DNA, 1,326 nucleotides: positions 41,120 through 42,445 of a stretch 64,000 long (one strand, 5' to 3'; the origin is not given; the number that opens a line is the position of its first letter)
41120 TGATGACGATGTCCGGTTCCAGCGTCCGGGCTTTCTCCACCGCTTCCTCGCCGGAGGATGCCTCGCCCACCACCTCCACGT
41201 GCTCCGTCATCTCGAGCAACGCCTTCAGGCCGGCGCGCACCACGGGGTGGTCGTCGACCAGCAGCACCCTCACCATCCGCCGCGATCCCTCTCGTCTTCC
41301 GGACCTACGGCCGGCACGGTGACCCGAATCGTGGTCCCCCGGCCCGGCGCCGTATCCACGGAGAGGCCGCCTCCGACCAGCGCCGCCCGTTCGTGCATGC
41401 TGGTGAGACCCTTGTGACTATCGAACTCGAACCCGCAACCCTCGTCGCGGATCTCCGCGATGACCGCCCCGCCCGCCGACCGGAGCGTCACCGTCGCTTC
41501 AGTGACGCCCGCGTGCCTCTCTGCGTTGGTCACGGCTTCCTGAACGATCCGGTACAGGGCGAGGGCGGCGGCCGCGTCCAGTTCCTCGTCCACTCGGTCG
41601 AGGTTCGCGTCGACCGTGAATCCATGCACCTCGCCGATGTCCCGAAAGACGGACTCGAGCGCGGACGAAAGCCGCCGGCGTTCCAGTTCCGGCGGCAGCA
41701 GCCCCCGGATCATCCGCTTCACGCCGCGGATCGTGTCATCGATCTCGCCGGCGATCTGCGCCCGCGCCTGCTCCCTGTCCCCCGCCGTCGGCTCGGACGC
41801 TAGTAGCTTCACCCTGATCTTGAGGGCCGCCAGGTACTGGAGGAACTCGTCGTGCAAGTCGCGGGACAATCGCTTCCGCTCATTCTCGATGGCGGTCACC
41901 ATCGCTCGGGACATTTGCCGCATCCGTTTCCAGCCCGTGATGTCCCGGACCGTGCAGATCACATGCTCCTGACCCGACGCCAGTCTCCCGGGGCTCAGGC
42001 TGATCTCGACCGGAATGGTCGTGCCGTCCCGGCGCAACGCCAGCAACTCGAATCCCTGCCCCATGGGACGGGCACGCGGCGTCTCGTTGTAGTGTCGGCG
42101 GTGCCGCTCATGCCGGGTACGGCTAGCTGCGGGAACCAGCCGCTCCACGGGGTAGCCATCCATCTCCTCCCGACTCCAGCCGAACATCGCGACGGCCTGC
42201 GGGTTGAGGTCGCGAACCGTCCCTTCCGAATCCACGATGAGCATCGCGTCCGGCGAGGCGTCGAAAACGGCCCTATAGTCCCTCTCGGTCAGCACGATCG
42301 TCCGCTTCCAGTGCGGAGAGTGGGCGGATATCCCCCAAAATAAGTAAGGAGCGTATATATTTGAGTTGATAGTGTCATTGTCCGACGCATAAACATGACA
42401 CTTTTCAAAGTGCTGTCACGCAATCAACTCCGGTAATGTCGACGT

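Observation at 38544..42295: Low-G+C four-gene module: PAS kinase, LuxR regulator, alpha-lytic-type pre-pro-protease and an ATGA-coupled small lipoprotein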

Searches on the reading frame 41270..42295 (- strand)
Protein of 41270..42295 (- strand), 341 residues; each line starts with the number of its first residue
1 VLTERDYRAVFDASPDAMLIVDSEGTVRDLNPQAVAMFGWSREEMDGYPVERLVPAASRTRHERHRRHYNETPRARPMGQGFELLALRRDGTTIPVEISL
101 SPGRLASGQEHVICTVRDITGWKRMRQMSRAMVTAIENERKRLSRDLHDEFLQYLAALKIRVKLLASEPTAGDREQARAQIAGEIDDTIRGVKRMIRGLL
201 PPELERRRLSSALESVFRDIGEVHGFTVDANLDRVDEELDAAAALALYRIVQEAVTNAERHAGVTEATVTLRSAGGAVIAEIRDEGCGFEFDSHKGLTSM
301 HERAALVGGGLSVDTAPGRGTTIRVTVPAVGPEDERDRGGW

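Call 3: search_protein_families(library=pfam, proteins=[window:41270-42295:-], max_evalue=0.01)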
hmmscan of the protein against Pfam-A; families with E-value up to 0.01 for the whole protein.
window:41270-42295:- (341 aa): 8 families
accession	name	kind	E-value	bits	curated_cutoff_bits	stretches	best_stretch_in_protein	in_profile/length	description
PF00989.32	PAS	-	7.2e-19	68.3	22.6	1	6-119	2-113/113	PAS fold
PF08448.16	PAS_4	-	2.3e-13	50.8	23.1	1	11-120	1-106/110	PAS fold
PF13426.13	PAS_9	-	5.4e-13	49.6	27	1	15-120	1-102/103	PAS domain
PF02518.31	HATPase_c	-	4.3e-12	46.9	26.4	1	245-329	4-109/111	Histidine kinase-, DNA gyrase B-, and HSP90-like ATPase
PF13188.13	PAS_8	-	1.1e-10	41.4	21.8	1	7-55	3-48/65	PAS domain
PF07730.19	HisKA_3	-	2.1e-10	41.5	24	1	139-204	1-68/68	Histidine kinase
PF24820.1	Diguanyl_cycl_sensor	-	9e-06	26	28.1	1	16-101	7-94/109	Diguanylate cyclase-like sensor domain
PF13581.12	HATPase_c_2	-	0.00056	20.4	27.4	1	237-292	22-82/127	Histidine kinase-like ATPase domain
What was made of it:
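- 41270..42295 (-): Soluble sensor histidine kinase: FixL/DosP-type PAS domain (aa 4-124), HisKA_3 and HATPase_c; no transmembrane segment evident. Pfam PAS 7e-19, HisKA_3 2e-10, HATPase_c 4e-12 (call 3).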

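Call 4: search_protein_families(library=ncbifam, proteins=[window:41270-42295:-], max_evalue=0.01)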
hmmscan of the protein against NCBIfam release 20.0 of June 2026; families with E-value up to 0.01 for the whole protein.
window:41270-42295:- (341 aa): 21 families
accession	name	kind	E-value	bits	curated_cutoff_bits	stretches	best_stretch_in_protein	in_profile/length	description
NF052443.1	SensHisKinMctS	equivalog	7.7e-33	113.5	700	1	123-330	234-449/457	two-component system sensor histidine kinase MctS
NF008649.0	PRK11644.1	equivalog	1.3e-26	93.4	408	1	123-330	287-497/499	signal transduction histidine-protein kinase/phosphatase UhpB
TIGR00229.1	sensory_box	domain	8.8e-25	87.3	22.9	1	4-127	4-124/126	PAS domain S-box protein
NF008184.0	PRK10935.1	equivalog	1.2e-24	86.9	553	1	136-329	360-559/565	nitrate/nitrite two-component system sensor histidine kinase NarQ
NF052531.1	Strep_LiaS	equivalog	7.4e-21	74.7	450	1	134-329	127-327/328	envelope stress sensor histidine kinase LiaS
NF041777.1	sens_FixL_Rhizob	equivalog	2e-19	69.6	850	1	4-126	122-243/485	sensor protein FixL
NF007896.0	PRK10600.1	equivalog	2.1e-18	66.3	578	1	131-327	382-583/598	nitrate/nitrite two-component system sensor histidine kinase NarX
NF047322.1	HK_morpho_MacS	equivalog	2.8e-14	53.1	300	1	126-328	168-367/367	MacS family sensor histidine kinase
NF047786.1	his_kin_MadS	equivalog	1.7e-11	43.9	500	1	126-328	216-434/434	MadS family sensor histidine kinase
NF008467.0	PRK11359.1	equivalog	2.7e-11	42.2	857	1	18-139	25-145/800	oxygen-sensing cyclic-di-GMP phosphodiesterase DosP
NF041593.1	histid_kinase_PdhS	equivalog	8.1e-08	30.6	2000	1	7-153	669-807/1041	cell-division control histidine kinase PdhS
NF052573.1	HisKinEspAMyxo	equivalog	5e-07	28.1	1400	1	9-126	258-372/755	serine histidine kinase EspA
TIGR02966.1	phoR_proteo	equivalog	7.9e-07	28.4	334.2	1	6-139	7-124/333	phosphate regulon sensor histidine kinase PhoR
NF047874.1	MASE3_PAS_HK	subfamily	2.3e-06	26.7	560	1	4-140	264-396/655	MASE3 domain-containing sensor histidine kinase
NF008468.0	PRK11360.1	equivalog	1.2e-05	23.9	646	1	12-130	275-389/616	two-component system sensor histidine kinase AtoS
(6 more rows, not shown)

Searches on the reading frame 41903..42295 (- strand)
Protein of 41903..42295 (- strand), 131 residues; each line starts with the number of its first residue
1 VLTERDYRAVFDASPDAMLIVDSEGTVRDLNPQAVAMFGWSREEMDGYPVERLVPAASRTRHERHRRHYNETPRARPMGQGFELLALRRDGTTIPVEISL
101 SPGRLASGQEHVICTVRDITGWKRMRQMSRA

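Call 78: search_solved_structures(query=window:41903-42295:-, max_evalue=0.001, show_alignments=2)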
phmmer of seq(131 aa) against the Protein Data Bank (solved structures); distinct sequences matched with E-value up to 0.001: 18.
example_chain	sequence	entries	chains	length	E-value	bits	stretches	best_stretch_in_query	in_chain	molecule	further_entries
1y28_A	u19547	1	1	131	8.3e-17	64.6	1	4-124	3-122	Sensor protein fixL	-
1dp6_A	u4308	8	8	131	1.2e-16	64.1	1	4-124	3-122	FIXL PROTEIN | SENSOR PROTEIN FIXL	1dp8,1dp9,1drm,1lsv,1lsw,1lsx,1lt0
2cmn_A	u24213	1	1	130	3e-16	62.8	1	5-124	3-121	SENSOR PROTEIN FIXL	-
10jx_A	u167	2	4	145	5.9e-16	61.8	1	7-102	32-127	Multi-sensor signal transduction histidine kinase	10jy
8js5_A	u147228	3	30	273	6.1e-16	61.8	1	4-123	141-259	Sensor protein FixL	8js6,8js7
1xj4_A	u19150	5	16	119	2.5e-15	59.8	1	15-124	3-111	Sensor protein fixL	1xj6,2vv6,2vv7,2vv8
1xj2_A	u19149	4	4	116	3.9e-14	55.9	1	16-124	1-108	Sensor protein fixL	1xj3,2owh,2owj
1d06_A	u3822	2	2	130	5.9e-13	52.1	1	6-120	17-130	nitrogen fixation regulatory protein fixL | FIXL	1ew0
9clo_A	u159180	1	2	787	1.1e-12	51.3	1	19-123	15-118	Oxygen sensor protein DosP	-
9bgv_A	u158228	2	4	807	1.1e-12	51.3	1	19-123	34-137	Oxygen sensor protein DosP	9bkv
9cdr_A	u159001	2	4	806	1.5e-12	50.8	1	19-123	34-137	Oxygen sensor protein DosP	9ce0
9cmf_A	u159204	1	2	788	1.5e-12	50.8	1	19-123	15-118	Oxygen sensor protein DosP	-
1v9y_A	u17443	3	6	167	2.8e-10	43.5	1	19-124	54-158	Heme pas sensor protein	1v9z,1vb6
1s66_L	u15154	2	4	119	9.2e-10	41.8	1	19-119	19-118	Hypothetical protein yddU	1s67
3bwl_A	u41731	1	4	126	7.7e-06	29.1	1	7-120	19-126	Sensor protein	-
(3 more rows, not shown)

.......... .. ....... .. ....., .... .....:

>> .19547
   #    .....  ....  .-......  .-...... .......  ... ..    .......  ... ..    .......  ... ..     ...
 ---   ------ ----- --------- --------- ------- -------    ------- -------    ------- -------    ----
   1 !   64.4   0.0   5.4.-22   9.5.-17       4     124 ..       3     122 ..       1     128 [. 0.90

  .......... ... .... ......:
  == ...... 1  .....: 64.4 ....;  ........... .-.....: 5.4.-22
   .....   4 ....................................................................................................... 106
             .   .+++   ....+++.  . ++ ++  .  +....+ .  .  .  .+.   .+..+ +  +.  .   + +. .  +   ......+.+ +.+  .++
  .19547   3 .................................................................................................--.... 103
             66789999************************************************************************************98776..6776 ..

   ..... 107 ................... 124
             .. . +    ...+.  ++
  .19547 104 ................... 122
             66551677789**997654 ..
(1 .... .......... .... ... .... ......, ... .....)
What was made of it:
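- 41270..42295 (-): The PAS domain's best PDB matches are FixL heme domains at 8e-17 and DosP at 1e-12, and the His of SRTRHE aligns with the His of FixL DRSRHD (call 78).
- On FixL-type heme-PAS oxygen sensor: Best PDB hits are FixL at 8e-17 and DosP at 1e-12, with the His aligned (call 78).
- Closest known: FixL/FixJ-type oxygen-sensing two-component systems. Same: The kinase PAS domain is most similar to FixL and DosP heme-PAS domains (8e-17), with a His aligned to the His of FixL's DRSRHD motif (call 78).
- FixL-like PAS: call 78.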
